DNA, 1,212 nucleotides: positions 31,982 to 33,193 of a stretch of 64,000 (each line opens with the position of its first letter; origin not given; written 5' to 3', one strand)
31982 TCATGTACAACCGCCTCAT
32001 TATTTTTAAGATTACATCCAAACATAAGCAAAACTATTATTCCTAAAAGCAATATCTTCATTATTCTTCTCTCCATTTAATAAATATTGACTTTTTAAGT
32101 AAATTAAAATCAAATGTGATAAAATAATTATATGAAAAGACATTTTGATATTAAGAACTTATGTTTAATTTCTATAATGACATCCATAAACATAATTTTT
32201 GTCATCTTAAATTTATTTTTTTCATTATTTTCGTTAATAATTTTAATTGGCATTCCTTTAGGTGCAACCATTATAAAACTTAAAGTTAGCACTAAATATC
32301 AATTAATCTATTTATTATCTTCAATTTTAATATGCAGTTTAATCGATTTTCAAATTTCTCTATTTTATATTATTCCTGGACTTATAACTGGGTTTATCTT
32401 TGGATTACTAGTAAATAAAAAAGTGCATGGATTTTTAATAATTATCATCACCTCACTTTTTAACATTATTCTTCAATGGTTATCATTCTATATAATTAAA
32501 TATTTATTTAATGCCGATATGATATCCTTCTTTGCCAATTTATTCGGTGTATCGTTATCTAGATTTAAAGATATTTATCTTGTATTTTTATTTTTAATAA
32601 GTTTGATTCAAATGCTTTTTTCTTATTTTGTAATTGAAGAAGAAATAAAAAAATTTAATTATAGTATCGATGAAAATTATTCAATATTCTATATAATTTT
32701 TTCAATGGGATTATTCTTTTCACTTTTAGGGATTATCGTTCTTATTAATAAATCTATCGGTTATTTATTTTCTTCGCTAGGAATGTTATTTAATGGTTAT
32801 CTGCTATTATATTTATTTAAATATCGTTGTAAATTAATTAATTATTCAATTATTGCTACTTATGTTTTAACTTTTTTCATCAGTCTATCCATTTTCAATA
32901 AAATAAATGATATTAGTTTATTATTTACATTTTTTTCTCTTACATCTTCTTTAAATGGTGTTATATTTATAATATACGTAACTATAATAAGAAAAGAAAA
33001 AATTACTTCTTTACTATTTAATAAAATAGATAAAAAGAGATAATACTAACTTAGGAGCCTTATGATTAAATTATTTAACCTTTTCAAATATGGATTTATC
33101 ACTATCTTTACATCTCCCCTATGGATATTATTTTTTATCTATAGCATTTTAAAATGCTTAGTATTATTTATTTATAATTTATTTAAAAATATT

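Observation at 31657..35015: Uncharacterised envelope gene cluster: thioredoxin-like lipoprotein divergent from three translationally coupled membrane-protein genes, with a convergent bitopic surface protein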

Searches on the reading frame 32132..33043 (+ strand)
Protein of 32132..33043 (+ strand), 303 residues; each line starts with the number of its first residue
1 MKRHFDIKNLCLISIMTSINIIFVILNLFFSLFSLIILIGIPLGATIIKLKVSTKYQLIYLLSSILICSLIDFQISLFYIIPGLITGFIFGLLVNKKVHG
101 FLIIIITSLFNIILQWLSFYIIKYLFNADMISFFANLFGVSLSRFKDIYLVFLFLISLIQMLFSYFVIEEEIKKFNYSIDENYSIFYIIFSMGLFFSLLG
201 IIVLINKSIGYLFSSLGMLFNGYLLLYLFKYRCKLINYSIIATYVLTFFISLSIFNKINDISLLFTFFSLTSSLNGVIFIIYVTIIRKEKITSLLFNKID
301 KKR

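Call 3: search_protein_families(library=pfam, proteins=[window:32132-33043:+], max_evalue=1)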
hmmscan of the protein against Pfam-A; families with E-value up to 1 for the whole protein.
window:32132-33043:+ (303 aa): 1 family
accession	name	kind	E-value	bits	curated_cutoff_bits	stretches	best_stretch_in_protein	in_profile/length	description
PF09991.14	DUF2232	-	2.1e-10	40.7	27.8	1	19-149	2-133/290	Predicted membrane protein (DUF2232)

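Call 4: search_protein_families(library=ncbifam, proteins=[window:32132-33043:+], max_evalue=1)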
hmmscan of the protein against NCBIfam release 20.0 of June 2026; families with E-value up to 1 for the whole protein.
window:32132-33043:+ (303 aa): 0 families

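Call 7: find_encoding_contigs(protein=window:32132-33043:+, flank=6000, max_places=6)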
Protein window:32132-33043:+ (303 aa): no gene with exactly this product is on record in the collection.

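Call 8: find_homologous_proteins(query=window:32132-33043:+, max_evalue=0.001)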
Query window:32132-33043:+ (303 aa): 14 proteins with E <= 0.001 among 8000 candidates.
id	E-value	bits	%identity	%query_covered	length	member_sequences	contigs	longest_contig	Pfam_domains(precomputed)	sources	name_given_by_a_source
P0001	9.4e-170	582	100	100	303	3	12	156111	PF09991.15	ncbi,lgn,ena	-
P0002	1.1e-72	263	48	98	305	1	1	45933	PF09991.15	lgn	-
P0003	1.1e-59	221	46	98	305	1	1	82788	PF09991.15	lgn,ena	-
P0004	3.4e-58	216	46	98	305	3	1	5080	PF09991.15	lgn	-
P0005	8.5e-57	211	44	99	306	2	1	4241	PF09991.15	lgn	-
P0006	1.0e-47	181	44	98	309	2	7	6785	PF09991.15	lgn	-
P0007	5.0e-27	113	33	85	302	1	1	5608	PF09991.15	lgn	-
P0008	9.0e-23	99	33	89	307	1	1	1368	-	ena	-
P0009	1.2e-21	96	35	59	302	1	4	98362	-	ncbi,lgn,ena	-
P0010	4.6e-16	77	33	58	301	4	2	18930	-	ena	-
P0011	2.2e-15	75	31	58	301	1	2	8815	-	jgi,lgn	-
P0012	1.8e-14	72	30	60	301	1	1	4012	-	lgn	-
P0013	2.0e-14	72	30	60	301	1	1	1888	-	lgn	-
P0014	3.0e-8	52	31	57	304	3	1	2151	-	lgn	-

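Call 9: find_encoding_contigs(protein=P0001, flank=8000, max_places=4)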
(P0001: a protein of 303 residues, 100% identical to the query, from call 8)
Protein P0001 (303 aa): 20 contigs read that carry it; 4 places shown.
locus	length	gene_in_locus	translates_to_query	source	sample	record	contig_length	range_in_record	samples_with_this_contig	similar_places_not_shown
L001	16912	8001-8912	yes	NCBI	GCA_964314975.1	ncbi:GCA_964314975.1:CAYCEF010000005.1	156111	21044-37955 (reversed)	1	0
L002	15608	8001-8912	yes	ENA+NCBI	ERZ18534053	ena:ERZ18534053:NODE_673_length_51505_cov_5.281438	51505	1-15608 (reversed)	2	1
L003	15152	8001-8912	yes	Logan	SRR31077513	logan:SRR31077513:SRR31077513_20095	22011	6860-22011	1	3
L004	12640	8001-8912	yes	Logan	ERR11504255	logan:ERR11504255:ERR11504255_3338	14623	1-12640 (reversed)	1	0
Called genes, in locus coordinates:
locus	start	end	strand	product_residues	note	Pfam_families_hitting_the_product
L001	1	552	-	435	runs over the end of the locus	PF00370:FGGY_N, PF02782:FGGY_C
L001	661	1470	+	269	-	PF02311:AraC_binding (weak), PF07883:Cupin_2 (weak), PF00165:HTH_AraC (weak), PF12833:HTH_18, PF00165:HTH_AraC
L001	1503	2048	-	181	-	PF01965:DJ-1_PfpI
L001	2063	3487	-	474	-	PF02934:GatB_N, PF02637:GatB_Yqey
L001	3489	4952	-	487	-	PF01425:Amidase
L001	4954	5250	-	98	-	PF02686:GatC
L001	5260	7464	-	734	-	PF00580:UvrD-helicase, PF01443:Viral_helicase1 (faint), PF13245:AAA_19, PF13604:AAA_30 (faint), PF13361:UvrD_C, PF13538:UvrD_C_2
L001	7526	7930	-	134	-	-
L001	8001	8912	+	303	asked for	PF09991:DUF2232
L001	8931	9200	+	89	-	-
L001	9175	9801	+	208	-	-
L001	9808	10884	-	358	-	-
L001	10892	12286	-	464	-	PF01336:tRNA_anti-codon, PF00152:tRNA-synt_2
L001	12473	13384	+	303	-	-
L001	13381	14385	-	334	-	PF13303:PTS_EIIC_2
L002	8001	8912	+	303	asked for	PF09991:DUF2232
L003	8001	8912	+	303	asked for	PF09991:DUF2232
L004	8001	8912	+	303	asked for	PF09991:DUF2232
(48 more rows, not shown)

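Call 10: find_encoding_contigs(protein=P0002, flank=8000, max_places=3)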
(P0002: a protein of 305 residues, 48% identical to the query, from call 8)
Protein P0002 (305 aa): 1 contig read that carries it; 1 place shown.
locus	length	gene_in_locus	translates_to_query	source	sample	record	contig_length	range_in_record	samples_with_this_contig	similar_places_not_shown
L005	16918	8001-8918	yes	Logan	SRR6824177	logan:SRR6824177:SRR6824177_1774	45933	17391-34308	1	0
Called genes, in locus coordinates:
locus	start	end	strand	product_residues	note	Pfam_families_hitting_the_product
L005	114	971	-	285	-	-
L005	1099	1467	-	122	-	PF01966:HD (weak), PF13487:HD_5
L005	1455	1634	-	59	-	-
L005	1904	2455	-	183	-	PF01965:DJ-1_PfpI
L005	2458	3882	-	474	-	PF02934:GatB_N, PF02637:GatB_Yqey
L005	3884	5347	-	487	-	PF01425:Amidase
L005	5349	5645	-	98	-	PF02686:GatC (weak)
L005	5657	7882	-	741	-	PF00580:UvrD-helicase, PF13245:AAA_19, PF13604:AAA_30 (faint), PF01443:Viral_helicase1 (faint), PF13361:UvrD_C, PF13538:UvrD_C_2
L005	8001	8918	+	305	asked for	PF09991:DUF2232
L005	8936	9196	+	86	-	-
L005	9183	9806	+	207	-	-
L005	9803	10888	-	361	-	-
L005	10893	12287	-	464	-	PF01336:tRNA_anti-codon, PF00152:tRNA-synt_2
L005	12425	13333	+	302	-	-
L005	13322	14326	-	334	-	PF13303:PTS_EIIC_2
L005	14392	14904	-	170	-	PF00692:dUTPase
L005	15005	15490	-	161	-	PF13302:Acetyltransf_3, PF00583:Acetyltransf_1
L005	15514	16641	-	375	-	PF03547:Mem_trans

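Call 11: find_encoding_contigs(protein=P0003, flank=8000, max_places=3)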
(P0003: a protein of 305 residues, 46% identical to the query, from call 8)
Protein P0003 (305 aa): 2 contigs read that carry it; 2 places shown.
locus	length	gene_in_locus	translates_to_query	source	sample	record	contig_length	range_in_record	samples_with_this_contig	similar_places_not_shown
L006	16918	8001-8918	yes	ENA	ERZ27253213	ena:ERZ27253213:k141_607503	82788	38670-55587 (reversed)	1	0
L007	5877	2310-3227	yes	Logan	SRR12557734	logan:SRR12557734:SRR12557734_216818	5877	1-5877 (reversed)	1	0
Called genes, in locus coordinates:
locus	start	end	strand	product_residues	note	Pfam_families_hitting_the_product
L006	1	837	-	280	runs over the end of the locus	PF02645:DegV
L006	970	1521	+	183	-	PF00440:TetR_N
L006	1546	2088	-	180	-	PF01965:DJ-1_PfpI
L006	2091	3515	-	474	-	PF02934:GatB_N, PF02637:GatB_Yqey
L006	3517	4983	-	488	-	PF01425:Amidase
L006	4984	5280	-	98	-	PF02686:GatC (weak)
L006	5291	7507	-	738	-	PF00580:UvrD-helicase, PF01443:Viral_helicase1 (faint), PF13245:AAA_19, PF13604:AAA_30 (faint), PF13087:AAA_12 (faint), PF13361:UvrD_C, PF13538:UvrD_C_2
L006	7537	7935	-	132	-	-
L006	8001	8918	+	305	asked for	PF09991:DUF2232 (faint)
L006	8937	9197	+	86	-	-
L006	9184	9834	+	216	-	-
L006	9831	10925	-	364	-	-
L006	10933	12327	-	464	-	PF01336:tRNA_anti-codon, PF00152:tRNA-synt_2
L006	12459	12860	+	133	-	-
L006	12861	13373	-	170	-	PF00692:dUTPase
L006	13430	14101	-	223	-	PF06912:DUF1275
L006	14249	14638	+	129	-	PF07784:DUF1622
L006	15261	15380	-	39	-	-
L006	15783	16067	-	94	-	-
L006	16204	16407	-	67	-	PF00313:CSD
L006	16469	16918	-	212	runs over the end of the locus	PF00156:Pribosyltran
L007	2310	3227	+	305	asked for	PF09991:DUF2232 (faint)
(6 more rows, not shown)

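Call 12: find_encoding_contigs(protein=P0009, flank=8000, max_places=2)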
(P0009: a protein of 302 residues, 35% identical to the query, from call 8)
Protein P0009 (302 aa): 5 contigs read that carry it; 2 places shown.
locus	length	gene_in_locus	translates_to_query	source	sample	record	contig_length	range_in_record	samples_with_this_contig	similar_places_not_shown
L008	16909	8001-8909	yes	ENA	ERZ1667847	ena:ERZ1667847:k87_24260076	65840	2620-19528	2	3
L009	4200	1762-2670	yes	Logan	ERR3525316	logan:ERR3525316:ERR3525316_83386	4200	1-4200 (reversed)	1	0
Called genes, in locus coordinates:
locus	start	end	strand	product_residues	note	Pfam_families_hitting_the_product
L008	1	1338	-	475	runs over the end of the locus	PF02934:GatB_N, PF02637:GatB_Yqey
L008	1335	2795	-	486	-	PF01425:Amidase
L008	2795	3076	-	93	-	-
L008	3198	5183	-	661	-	PF22745:Nlig-Ia, PF01653:DNA_ligase_aden, PF03120:OB_DNA_ligase, PF03119:DNA_ligase_ZBD (faint), PF00633:HHH (faint), PF12826:HHH_2, PF14520:HHH_5, PF00533:BRCT, +1 more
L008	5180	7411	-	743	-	PF00580:UvrD-helicase, PF13245:AAA_19, PF13604:AAA_30 (faint), PF01443:Viral_helicase1 (faint), PF13361:UvrD_C, PF13538:UvrD_C_2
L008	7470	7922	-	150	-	-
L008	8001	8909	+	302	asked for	-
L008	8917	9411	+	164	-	-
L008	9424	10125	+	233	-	-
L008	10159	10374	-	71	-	-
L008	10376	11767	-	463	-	PF01336:tRNA_anti-codon, PF00152:tRNA-synt_2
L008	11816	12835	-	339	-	PF00814:TsaD, PF22521:HypF_C_2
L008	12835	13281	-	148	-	PF13673:Acetyltransf_10, PF00583:Acetyltransf_1, PF13523:Acetyltransf_8 (weak), PF13508:Acetyltransf_7, PF08445:FR47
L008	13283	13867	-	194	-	PF00814:TsaD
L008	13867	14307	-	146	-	PF02367:TsaE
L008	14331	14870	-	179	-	PF04167:DUF402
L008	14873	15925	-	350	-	-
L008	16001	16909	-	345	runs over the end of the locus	PF09515:Thia_YuaJ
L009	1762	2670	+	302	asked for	-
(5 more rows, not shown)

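Call 13: find_encoding_contigs(protein=P0010, flank=8000, max_places=2)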
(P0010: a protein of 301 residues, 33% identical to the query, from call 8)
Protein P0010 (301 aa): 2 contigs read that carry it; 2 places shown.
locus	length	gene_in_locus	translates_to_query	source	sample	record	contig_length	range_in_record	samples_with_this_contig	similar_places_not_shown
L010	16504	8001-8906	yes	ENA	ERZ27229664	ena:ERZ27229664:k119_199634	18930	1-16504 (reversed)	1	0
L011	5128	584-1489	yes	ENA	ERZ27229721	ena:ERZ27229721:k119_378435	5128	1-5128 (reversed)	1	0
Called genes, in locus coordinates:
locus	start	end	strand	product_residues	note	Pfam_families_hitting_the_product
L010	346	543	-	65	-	-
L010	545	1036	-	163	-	PF13151:DUF3990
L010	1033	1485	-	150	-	PF12844:HTH_19 (weak), PF13560:HTH_31 (weak), PF01381:HTH_3, PF12668:DUF3791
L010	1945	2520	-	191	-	PF02397:Bac_transf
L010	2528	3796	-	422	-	PF04932:Wzy_C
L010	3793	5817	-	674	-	PF04991:LicD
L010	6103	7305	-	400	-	PF13808:DDE_Tnp_1_assoc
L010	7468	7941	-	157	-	-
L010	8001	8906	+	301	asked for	-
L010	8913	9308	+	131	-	-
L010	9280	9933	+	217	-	-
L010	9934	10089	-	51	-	-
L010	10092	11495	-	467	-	PF01336:tRNA_anti-codon, PF00152:tRNA-synt_2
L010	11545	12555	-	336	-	PF00814:TsaD, PF22521:HypF_C_2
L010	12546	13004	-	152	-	PF13673:Acetyltransf_10, PF00583:Acetyltransf_1, PF13508:Acetyltransf_7, PF08445:FR47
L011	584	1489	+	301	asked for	-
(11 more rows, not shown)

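Call 14: find_encoding_contigs(protein=P0007, flank=8000, max_places=2)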
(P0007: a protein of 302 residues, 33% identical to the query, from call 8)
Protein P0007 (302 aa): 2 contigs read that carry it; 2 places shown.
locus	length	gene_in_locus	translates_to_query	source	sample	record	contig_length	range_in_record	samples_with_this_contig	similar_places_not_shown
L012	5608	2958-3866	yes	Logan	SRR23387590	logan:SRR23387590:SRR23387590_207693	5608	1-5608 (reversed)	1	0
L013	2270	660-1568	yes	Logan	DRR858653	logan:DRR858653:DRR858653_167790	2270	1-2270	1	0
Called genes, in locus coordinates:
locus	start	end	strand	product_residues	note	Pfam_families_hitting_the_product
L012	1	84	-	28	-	?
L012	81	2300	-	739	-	PF00580:UvrD-helicase, PF01443:Viral_helicase1 (faint), PF13245:AAA_19, PF13361:UvrD_C, PF13538:UvrD_C_2, PF21196:PcrA_UvrD_tudor (faint)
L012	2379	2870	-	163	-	-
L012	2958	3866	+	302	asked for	PF09991:DUF2232 (weak)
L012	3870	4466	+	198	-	-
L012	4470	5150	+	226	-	-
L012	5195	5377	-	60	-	-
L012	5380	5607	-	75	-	?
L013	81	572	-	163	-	-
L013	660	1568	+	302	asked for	PF09991:DUF2232 (weak)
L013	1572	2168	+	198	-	-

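Call 22: find_related_loci(query=A3, collection=genome_contigs, flank=6000)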
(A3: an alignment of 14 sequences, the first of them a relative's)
Query A3 (303 aa) in genome_contigs; peptide patterns used: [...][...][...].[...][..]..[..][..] (x = any residue, [..] = any of these).
145 stretches matched a pattern; 69 encode a relative of the query (tblastn E <= 1e-3); 69 distinct loci.
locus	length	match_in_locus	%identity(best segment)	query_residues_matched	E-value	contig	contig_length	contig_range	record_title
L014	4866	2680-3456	31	7-260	3e-33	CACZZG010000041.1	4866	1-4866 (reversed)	MAG: uncultured Erysipelotrichaceae bacterium isolate RUG13091 genome assembly, contig: RUG13091_asm_41, whole genome sh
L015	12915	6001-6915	29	2-302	4e-32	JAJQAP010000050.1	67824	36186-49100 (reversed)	MAG: Coprobacillus sp. isolate BH.B1_8 NODE_16_length_67824_cov_246.141938, whole genome shotgun sequence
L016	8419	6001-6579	34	2-186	8e-32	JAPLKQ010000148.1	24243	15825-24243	MAG: Bacillota bacterium isolate LacPavin_0818_WC55_MAG_47_6 LacPavin_0818_WC55_scaffold_5030, whole genome shotgun sequ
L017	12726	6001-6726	33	2-236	2e-30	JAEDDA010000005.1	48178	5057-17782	MAG: Bacilli bacterium isolate MAG020 NODE_326_length_48178_cov_15.559919, whole genome shotgun sequence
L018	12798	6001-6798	30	2-260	2e-30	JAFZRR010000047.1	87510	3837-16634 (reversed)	MAG: Bacilli bacterium isolate RGIG8036 Water_buffalos_Rumen-1__c912271, whole genome shotgun sequence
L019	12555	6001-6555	35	2-182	2e-30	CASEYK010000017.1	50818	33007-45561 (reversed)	uncultured bacterium isolate CO.O38.metabat-bins.57 genome assembly, contig: CO.O38.metabat-bins.57.fa_k141_9403289, who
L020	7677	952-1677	36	3-238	6e-30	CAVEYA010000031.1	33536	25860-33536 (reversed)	bacterium isolate H07631-L1_cleanbin_000038 genome assembly, contig: Spades_H07631-L1_contig_795, whole genome shotgun s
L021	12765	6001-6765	31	2-249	2e-29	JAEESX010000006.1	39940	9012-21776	MAG: Bacillales bacterium isolate Tb.RUG.392 NODE_3393_length_39940_cov_2.724462, whole genome shotgun sequence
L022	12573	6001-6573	34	2-188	3e-29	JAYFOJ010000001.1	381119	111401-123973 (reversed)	MAG: Erysipelotrichaceae bacterium isolate 5L_41 c_5L_000000106310, whole genome shotgun sequence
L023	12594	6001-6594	36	2-191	1e-28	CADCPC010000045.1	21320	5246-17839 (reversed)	MAG: uncultured Erysipelotrichaceae bacterium isolate RUG14851 genome assembly, contig: RUG14851_asm_45, whole genome sh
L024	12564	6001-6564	34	2-185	2e-28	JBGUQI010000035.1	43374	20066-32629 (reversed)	MAG: Bacilli bacterium isolate ruminal_MAG_143 ruminal_MAG_143_contig_0035, whole genome shotgun sequence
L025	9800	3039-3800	30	2-250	7e-28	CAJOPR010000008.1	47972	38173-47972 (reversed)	uncultured Bacilli bacterium isolate Rumen_Coassembly_mag_592 genome assembly, contig: k87_1955747, whole genome shotgun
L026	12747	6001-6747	31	7-250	6e-27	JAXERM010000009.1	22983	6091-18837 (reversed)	MAG: Bacilli bacterium isolate SUG2489 k141_3714, whole genome shotgun sequence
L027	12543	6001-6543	35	2-178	4e-27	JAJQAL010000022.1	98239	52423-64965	MAG: Coprobacillus sp. isolate BH.B1_4 NODE_6_length_98239_cov_126.438748, whole genome shotgun sequence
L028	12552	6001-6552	35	2-181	1e-26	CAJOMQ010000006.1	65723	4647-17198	uncultured Bacilli bacterium isolate Reindeer_2_mag_86 genome assembly, contig: scaffold_334, whole genome shotgun seque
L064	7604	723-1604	29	2-303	2e-19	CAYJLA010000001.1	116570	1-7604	MAG TPA_asm: uncultured Staphylococcaceae bacterium isolate ERP123703_co3_5 genome assembly, contig: NODE_104_length_116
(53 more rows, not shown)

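Call 29: search_solved_structures(query=A3, max_evalue=10)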
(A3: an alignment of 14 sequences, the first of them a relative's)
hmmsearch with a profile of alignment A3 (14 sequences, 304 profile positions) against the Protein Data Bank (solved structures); distinct sequences matched with E-value up to 10: 0.

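Call 33: predict_structure(alignment_id=A3)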
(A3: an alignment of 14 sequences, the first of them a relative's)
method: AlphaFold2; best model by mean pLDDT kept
length: 303 residues; sequences in the alignment: 14
mean_pLDDT: 78.1   pTM: 0.75
mean pLDDT of the five models: 78.1, 76.3, 75.3, 74.6, 74.6
residues with pLDDT >= 90: 80; 70-90: 138; 50-70: 65; < 50: 20
segments of 3 or more residues with pLDDT < 50: 290-303
pLDDT, mean of each block of 10 residues (from residue 1): 80 92 88 82 92 91 92 88 93 90 91 92 90 84 85 86 88 85 76 83 75 82 69 52 59 51 58 62 55 42 40
secondary structure, 60 per line:
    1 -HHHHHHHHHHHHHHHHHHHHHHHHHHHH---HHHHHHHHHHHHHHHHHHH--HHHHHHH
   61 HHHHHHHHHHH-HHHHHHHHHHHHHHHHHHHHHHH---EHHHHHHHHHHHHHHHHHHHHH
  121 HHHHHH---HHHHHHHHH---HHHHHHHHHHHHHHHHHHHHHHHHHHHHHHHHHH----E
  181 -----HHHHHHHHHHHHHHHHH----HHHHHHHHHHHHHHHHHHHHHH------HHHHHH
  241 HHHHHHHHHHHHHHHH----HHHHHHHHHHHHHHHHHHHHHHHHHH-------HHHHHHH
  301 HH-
elements in order: H2-29 H33-51 H54-71 H73-95 H100-126 H130-138 H142-175 H186-202 H207-228 H235-256 H261-286 H294-302

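Call 49: search_protein_families(library=pfam, alignment_id=A5, max_evalue=0.01)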
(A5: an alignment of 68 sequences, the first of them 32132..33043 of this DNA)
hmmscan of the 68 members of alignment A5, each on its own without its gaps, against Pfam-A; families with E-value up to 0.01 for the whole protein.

A. member 1, window:32132-33043:+ (303 aa): 1 family
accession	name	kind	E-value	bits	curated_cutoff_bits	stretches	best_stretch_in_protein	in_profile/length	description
PF09991.14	DUF2232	-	2.1e-10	40.7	27.8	1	19-149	2-133/290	Predicted membrane protein (DUF2232)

B. families by the number of members that match (of 68 scanned): 3 families
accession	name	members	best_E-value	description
PF09991.14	DUF2232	54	2.1e-10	Predicted membrane protein (DUF2232)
PF06522.17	B12D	1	0.0068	NADH-ubiquinone reductase complex 1 MLRQ subunit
PF07698.17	7TM-7TMR_HD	1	0.0086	7TM receptor with intracellular HD hydrolase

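Call 69: search_protein_families(library=padloc, proteins=[window:32132-33043:+], max_evalue=0.01)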
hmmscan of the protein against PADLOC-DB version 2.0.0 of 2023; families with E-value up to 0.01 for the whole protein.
window:32132-33043:+ (303 aa): 0 families

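Call 73: search_protein_families(library=pfam, proteins=[L064:1853-2392:+, L064:2521-3057:+, L008:14873-15925:-, L006:12459-12860:+, L005:12425-13333:+], max_evalue=0.01)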
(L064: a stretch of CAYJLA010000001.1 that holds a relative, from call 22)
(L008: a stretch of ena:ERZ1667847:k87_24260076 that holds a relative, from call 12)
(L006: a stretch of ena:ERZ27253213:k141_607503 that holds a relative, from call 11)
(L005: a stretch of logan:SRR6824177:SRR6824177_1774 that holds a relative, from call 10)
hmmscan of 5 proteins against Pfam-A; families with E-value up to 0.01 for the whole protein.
L064:1853-2392:+ (179 aa): 0 families

L064:2521-3057:+ (178 aa): 1 family
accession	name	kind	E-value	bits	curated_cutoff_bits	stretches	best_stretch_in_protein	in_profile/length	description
PF04415.17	DUF515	-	0.00089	18.3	29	1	15-72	86-147/449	Protein of unknown function (DUF515)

L008:14873-15925:- (350 aa): 1 family
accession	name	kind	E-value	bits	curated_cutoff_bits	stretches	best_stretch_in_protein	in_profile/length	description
PF20990.2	DUF2207_C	-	0.00082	19.6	33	1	59-144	121-203/247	Predicted membrane protein (DUF2207) C-terminal domain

L006:12459-12860:+ (133 aa): 0 families

L005:12425-13333:+ (302 aa): 0 families
